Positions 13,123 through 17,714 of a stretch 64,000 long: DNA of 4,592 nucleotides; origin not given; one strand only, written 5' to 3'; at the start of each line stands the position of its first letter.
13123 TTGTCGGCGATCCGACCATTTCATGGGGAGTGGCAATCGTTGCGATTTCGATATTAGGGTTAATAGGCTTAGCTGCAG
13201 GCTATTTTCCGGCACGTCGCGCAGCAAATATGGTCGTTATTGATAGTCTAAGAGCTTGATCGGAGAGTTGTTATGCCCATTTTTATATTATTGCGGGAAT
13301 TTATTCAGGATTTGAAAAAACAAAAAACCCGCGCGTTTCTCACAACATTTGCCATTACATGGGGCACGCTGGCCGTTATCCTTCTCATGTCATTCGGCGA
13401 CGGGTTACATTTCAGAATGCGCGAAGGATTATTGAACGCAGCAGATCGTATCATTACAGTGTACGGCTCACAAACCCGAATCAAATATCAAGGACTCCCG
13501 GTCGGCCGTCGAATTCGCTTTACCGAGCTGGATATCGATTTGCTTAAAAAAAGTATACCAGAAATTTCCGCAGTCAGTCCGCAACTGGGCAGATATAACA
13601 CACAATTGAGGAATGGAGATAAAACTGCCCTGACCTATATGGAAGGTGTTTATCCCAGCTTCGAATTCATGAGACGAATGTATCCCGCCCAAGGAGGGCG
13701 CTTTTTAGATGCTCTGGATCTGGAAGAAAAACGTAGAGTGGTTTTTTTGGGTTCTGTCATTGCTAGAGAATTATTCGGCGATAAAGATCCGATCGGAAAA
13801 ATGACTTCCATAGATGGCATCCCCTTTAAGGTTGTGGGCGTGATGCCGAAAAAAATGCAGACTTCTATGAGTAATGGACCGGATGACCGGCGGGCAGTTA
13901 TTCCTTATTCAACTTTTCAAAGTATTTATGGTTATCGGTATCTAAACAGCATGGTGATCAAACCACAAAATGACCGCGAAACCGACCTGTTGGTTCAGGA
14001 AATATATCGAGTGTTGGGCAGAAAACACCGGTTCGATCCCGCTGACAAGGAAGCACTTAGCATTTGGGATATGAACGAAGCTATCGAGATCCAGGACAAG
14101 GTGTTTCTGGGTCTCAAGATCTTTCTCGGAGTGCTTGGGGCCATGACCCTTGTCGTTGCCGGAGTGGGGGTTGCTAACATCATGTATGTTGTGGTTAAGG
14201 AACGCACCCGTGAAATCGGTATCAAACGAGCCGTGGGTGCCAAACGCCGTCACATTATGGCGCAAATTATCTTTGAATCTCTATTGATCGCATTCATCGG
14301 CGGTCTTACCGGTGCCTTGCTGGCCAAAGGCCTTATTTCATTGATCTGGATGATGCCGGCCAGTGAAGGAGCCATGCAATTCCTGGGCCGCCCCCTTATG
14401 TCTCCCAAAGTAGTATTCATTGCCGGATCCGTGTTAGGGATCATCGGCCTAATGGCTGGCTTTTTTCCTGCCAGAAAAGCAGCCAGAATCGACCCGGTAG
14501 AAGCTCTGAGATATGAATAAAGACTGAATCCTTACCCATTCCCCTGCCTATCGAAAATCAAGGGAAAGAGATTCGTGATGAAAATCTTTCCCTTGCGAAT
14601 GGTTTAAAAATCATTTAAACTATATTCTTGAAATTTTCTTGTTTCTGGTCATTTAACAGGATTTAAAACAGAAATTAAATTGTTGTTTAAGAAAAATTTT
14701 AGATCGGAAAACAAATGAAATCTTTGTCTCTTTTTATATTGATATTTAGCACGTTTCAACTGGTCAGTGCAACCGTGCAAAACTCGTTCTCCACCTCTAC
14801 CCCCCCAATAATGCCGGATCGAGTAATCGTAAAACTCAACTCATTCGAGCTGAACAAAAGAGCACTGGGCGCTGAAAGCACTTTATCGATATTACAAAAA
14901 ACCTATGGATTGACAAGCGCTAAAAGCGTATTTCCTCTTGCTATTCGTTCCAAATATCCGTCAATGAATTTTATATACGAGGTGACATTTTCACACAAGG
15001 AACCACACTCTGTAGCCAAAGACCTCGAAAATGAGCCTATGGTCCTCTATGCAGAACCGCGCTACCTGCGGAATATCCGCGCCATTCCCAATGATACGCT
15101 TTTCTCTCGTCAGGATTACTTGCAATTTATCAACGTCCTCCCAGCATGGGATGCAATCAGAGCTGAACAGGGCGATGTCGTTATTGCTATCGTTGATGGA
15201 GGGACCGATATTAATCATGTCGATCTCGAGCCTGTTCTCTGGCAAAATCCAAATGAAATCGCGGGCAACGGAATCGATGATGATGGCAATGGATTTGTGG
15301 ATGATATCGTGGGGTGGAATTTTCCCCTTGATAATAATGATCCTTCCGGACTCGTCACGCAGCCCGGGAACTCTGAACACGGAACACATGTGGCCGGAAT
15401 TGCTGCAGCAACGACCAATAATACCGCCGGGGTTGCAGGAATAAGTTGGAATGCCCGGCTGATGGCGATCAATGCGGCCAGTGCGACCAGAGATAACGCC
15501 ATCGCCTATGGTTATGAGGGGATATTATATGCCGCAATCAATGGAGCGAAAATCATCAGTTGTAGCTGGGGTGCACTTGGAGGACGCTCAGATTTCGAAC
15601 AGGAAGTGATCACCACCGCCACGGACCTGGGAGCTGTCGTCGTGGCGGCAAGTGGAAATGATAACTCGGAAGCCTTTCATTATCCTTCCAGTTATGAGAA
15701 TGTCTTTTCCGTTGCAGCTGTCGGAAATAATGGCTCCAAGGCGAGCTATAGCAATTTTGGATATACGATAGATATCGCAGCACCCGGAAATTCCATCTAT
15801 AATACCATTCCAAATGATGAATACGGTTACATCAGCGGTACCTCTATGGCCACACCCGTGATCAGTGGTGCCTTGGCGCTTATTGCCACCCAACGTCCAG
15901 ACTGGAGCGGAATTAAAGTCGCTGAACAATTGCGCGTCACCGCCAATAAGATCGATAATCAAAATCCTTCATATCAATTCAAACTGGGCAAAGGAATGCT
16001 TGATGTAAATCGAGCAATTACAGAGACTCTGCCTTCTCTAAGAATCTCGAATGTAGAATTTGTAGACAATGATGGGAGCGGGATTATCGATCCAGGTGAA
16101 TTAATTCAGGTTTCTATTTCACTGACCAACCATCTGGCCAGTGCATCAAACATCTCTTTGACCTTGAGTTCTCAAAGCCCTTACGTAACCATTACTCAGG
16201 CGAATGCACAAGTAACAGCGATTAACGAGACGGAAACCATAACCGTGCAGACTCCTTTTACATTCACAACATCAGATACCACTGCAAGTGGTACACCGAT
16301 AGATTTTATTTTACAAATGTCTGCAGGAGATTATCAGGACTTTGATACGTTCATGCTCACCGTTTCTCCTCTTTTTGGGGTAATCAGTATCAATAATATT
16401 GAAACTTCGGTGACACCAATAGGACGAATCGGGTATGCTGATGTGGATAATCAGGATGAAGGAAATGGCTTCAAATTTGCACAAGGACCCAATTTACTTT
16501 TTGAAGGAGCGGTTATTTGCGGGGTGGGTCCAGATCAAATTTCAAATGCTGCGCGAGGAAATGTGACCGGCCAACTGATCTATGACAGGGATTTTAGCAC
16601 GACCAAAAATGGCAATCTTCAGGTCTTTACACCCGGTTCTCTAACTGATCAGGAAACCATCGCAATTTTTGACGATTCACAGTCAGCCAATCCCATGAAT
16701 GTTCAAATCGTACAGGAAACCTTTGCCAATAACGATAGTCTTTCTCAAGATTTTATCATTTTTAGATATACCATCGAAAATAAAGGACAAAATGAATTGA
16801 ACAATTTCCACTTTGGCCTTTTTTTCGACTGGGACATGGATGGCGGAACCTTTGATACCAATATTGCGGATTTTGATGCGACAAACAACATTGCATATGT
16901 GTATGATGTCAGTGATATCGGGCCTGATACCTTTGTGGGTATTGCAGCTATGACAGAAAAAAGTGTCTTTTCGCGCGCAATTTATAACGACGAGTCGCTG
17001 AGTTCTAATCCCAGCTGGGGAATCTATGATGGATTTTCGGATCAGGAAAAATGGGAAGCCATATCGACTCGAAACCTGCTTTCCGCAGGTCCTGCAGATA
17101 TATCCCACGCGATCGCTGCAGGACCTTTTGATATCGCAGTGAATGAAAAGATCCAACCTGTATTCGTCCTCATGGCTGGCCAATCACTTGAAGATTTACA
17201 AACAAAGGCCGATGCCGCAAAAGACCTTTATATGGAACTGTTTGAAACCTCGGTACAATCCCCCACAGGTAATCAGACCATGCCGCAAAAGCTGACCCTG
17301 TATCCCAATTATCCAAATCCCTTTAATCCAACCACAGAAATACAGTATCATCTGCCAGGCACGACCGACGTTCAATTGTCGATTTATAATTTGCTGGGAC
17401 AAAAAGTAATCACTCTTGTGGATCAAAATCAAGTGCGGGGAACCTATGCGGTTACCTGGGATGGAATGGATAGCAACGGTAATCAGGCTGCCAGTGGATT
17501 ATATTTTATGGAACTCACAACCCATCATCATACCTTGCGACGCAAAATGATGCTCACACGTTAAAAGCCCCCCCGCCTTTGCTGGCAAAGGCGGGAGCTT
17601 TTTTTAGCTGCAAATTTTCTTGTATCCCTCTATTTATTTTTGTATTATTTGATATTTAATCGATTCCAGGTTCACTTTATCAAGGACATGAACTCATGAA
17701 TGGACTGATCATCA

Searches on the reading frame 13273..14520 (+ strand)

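Call 57: search_protein_families(library=pfam, proteins=[window:13273-14520:+], max_evalue=0.00001)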
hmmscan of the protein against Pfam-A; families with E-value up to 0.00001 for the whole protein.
window:13273-14520:+ (415 aa): 2 families
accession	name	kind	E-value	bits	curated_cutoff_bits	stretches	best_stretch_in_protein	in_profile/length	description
PF12704.14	MacB_PCD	-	3.4e-36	125.9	27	1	22-244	2-204/207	MacB-like periplasmic core domain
PF02687.27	FtsX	-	3.6e-20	72.6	25.5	1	287-408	2-120/120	FtsX-like permease C-terminal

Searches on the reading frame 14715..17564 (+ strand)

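Call 57: search_protein_families(library=pfam, proteins=[window:14715-17564:+], max_evalue=0.00001)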
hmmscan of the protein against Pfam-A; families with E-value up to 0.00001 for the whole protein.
window:14715-17564:+ (949 aa): 3 families
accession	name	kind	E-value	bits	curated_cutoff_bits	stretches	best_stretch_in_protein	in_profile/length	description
PF00082.27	Peptidase_S8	-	1.9e-46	159.1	21.8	1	154-422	3-283/288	Subtilase family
PF13860.13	FlgD_ig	-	6.1e-10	39.4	27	1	875-935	13-74/79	FlgD Ig-like domain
PF18962.6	Por_Secre_tail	-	1.5e-06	28.8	27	1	866-945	2-73/75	Secretion system C-terminal sorting domain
